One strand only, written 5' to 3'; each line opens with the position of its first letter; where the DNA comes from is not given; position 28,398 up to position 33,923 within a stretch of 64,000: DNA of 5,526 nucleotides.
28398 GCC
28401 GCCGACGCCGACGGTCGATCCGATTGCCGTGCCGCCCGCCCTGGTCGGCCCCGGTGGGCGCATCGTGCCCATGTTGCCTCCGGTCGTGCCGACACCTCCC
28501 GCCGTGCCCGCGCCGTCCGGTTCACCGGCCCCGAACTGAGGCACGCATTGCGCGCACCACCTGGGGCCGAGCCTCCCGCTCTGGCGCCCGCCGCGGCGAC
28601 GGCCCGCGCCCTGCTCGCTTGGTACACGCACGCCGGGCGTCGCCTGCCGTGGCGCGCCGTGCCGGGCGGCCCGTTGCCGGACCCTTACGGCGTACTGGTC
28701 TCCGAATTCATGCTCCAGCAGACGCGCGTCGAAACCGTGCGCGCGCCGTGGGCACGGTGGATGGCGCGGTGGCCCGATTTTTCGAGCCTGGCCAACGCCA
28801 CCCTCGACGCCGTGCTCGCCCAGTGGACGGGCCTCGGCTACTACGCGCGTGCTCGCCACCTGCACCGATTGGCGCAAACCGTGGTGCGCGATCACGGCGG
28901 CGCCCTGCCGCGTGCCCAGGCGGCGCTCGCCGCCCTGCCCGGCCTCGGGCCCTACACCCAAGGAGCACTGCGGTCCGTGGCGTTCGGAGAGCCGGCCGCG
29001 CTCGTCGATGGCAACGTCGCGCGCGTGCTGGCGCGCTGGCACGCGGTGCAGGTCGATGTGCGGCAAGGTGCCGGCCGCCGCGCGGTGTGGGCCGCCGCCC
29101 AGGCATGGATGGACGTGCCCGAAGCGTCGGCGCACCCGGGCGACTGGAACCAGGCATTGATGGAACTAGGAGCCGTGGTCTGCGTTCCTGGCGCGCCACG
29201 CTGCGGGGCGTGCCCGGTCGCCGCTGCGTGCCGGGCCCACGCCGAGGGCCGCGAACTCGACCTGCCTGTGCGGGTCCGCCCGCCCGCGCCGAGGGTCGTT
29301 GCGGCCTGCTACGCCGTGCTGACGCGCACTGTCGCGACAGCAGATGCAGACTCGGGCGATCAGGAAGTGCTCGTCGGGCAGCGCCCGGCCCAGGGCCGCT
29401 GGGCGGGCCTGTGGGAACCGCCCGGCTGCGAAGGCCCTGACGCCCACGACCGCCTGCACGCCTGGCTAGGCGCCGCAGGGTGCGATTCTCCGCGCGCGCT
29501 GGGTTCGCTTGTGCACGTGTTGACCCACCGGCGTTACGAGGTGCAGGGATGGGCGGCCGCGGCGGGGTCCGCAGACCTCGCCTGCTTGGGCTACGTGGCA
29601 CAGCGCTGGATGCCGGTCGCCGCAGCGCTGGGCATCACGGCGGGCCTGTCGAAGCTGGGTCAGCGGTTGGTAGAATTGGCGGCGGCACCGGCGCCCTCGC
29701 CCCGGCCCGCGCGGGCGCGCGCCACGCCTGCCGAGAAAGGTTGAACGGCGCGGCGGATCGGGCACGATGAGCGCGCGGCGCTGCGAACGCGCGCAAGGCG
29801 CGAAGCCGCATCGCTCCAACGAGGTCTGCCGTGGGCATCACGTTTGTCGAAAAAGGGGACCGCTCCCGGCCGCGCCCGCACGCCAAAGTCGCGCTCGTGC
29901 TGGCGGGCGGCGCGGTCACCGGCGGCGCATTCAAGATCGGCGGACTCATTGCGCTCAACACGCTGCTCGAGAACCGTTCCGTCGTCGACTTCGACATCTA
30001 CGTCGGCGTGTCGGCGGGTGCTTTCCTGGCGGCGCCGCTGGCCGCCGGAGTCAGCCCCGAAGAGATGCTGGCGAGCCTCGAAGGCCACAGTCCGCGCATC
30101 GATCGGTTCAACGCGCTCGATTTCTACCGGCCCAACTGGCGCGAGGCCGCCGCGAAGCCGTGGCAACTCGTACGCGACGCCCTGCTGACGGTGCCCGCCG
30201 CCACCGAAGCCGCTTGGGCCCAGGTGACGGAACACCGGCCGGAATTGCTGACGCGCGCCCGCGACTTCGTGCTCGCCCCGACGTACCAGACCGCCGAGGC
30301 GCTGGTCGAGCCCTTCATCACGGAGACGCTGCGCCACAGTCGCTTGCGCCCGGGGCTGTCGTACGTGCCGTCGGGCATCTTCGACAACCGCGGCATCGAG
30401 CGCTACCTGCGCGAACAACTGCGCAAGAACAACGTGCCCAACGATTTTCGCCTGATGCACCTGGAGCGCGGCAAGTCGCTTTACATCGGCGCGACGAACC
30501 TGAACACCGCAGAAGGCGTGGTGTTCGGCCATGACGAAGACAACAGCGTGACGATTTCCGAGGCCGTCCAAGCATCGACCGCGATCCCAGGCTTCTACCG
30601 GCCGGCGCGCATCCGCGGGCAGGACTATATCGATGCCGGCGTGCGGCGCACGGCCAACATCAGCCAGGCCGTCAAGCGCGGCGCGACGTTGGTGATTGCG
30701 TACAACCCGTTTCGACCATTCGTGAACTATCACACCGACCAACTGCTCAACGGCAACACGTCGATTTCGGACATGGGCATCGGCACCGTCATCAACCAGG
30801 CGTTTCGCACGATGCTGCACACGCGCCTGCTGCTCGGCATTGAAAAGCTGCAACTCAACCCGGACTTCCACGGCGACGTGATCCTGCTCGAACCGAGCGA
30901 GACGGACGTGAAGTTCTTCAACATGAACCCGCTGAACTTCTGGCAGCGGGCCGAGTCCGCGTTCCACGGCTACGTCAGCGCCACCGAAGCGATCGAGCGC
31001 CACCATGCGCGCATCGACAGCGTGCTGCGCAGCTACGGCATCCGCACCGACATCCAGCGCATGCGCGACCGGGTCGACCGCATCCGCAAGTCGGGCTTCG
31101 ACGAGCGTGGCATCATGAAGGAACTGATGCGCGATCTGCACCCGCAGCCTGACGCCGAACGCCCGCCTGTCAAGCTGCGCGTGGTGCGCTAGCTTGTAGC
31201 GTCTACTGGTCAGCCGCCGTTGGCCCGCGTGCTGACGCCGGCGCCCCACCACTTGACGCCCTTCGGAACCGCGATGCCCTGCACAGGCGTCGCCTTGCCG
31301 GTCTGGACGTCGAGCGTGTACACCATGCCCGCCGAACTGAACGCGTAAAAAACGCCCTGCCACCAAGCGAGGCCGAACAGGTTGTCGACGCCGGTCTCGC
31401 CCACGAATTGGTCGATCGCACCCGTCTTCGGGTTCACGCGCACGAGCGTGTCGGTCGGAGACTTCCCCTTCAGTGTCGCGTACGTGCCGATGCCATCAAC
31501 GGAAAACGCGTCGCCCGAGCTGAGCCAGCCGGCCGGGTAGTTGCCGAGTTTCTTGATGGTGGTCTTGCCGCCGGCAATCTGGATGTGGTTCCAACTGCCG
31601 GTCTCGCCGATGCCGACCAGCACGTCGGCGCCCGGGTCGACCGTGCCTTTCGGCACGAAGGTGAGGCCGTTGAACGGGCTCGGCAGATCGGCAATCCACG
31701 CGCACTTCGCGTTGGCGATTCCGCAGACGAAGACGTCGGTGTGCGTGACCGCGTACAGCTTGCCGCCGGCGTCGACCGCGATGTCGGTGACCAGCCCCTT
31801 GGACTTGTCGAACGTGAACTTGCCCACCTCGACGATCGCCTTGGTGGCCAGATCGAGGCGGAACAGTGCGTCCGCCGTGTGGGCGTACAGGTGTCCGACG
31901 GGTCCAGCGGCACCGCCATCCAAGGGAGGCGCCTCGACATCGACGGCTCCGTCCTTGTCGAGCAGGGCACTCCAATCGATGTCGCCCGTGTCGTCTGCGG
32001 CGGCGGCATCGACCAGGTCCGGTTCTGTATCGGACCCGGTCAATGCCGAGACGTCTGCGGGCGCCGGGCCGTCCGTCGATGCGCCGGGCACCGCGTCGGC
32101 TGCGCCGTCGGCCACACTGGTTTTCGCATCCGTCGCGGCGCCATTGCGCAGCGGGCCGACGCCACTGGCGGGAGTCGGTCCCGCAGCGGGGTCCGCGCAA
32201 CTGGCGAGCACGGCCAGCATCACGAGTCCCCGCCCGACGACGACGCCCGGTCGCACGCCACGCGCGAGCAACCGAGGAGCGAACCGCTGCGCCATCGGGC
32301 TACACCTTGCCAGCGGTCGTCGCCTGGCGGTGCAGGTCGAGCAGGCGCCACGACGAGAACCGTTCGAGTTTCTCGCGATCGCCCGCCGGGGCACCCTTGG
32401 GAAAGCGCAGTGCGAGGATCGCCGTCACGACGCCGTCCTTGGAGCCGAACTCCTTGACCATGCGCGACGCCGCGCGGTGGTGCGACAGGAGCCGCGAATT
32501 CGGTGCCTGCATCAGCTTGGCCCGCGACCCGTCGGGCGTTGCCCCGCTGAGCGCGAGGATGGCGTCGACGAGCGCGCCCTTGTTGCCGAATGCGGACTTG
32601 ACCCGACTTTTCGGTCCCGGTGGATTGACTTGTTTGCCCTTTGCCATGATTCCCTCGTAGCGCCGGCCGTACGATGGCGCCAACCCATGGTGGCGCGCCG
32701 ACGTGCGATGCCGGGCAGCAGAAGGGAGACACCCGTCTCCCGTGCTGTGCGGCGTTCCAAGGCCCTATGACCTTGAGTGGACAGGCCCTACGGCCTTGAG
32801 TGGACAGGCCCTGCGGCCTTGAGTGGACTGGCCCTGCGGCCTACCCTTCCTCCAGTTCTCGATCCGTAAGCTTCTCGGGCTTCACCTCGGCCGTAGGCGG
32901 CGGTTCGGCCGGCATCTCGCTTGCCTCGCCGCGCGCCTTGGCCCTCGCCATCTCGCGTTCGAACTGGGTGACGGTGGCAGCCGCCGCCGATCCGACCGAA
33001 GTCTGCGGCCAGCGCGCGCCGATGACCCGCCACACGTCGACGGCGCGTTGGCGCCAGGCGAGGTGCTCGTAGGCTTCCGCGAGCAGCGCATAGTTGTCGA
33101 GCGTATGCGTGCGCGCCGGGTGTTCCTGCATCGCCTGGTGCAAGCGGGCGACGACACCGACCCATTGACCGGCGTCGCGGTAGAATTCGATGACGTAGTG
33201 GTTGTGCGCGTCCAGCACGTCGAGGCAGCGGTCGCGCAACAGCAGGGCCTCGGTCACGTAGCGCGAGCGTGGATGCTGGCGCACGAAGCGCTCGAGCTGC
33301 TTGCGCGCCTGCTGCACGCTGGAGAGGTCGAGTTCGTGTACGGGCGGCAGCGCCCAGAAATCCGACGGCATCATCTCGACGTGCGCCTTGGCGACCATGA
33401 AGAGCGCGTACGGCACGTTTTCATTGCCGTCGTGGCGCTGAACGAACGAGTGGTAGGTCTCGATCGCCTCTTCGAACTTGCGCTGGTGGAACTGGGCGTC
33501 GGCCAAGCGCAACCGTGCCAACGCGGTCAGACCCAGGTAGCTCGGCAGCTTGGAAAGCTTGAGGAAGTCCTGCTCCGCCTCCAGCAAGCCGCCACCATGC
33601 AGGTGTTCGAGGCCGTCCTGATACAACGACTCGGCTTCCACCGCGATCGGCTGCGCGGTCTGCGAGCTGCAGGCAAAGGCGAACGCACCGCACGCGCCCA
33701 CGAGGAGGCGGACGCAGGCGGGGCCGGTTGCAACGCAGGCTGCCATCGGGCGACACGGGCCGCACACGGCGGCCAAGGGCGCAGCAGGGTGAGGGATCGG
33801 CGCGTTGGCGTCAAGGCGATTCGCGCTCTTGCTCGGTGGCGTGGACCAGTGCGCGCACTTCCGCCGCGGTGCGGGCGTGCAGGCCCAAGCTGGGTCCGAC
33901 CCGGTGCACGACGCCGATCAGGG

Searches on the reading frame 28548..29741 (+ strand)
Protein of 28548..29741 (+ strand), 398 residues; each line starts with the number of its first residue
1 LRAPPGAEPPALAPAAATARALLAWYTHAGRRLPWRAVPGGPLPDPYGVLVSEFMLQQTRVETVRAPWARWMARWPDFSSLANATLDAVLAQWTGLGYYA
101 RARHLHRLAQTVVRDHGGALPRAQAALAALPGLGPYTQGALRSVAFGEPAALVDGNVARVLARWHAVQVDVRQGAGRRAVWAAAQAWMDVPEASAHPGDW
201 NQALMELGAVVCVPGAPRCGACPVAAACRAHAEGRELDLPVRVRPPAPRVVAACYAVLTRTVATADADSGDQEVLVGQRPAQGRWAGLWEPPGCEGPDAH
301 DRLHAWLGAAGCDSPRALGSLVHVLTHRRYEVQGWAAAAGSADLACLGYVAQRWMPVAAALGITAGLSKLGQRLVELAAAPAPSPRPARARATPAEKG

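Call 65: search_protein_families(library=pfam, proteins=[window:28548-29741:+], max_evalue=0.0001)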
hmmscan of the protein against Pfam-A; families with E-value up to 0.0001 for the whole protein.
window:28548-29741:+ (398 aa): 2 families
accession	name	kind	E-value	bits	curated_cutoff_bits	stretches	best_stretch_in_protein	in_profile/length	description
PF00730.31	HhH-GPD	-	2.4e-17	63.6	26.2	1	51-168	1-90/108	HhH-GPD superfamily base excision DNA repair protein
PF14815.12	NUDIX_4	-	3e-11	43.5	35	1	270-359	8-97/113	NUDIX domain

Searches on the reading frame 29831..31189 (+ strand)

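Call 65: search_protein_families(library=pfam, proteins=[window:29831-31189:+], max_evalue=0.0001)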
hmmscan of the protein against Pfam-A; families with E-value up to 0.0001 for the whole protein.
window:29831-31189:+ (453 aa): 1 family
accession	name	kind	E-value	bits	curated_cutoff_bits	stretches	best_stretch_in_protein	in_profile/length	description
PF01734.28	Patatin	-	3.3e-26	93.1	27.7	1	22-280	1-190/191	Patatin-like phospholipase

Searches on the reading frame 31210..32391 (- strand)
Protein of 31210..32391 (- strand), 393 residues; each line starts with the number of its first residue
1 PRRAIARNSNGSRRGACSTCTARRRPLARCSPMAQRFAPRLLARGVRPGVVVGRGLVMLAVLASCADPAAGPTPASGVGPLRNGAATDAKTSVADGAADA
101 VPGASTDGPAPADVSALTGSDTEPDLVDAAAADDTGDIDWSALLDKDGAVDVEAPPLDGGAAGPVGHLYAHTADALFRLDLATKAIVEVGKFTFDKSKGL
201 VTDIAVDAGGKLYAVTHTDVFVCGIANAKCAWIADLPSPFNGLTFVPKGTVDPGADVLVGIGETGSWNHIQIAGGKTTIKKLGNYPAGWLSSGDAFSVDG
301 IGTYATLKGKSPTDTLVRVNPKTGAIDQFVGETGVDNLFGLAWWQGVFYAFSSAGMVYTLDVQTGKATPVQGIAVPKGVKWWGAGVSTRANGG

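Call 65: search_protein_families(library=pfam, proteins=[window:31210-32391:-], max_evalue=0.0001)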
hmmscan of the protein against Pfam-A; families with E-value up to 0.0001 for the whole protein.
window:31210-32391:- (393 aa): 2 families
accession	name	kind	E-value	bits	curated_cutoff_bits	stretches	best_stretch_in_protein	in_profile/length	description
PF21959.2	DUF6923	-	1e-06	29.2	27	1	258-384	63-179/234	Repeat of unknown function (DUF6923)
PF14339.12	DUF4394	-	7.6e-06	25.9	29.6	0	345-376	37-68/230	Domain of unknown function (DUF4394)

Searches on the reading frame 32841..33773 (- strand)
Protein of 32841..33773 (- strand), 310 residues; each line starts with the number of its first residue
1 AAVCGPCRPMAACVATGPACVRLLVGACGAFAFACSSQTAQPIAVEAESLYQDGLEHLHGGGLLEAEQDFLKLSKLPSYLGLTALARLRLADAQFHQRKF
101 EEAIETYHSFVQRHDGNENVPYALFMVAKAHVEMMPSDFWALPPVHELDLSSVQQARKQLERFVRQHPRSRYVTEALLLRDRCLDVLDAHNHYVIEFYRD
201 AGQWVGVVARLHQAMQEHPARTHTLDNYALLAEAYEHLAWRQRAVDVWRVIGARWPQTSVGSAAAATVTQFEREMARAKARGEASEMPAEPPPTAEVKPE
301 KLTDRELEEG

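Call 65: search_protein_families(library=pfam, proteins=[window:32841-33773:-], max_evalue=0.0001)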
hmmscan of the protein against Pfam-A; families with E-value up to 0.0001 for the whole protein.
window:32841-33773:- (310 aa): 5 families
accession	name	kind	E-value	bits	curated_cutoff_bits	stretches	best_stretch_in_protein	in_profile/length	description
PF13525.12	YfiO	-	9.9e-23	81.4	25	1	46-243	4-196/203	Outer membrane lipoprotein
PF13174.12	TPR_6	-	2.8e-09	37.5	26.3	0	86-114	2-30/33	Tetratricopeptide repeat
PF13432.12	TPR_16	-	3.4e-06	27.8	32.7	0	63-115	13-62/65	Tetratricopeptide repeat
PF13428.12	TPR_14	-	3.7e-06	27.5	23.5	0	86-118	3-35/44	Tetratricopeptide repeat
PF13512.12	TPR_18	-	5.4e-06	27.1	21.9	1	48-176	11-141/145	Tetratricopeptide repeat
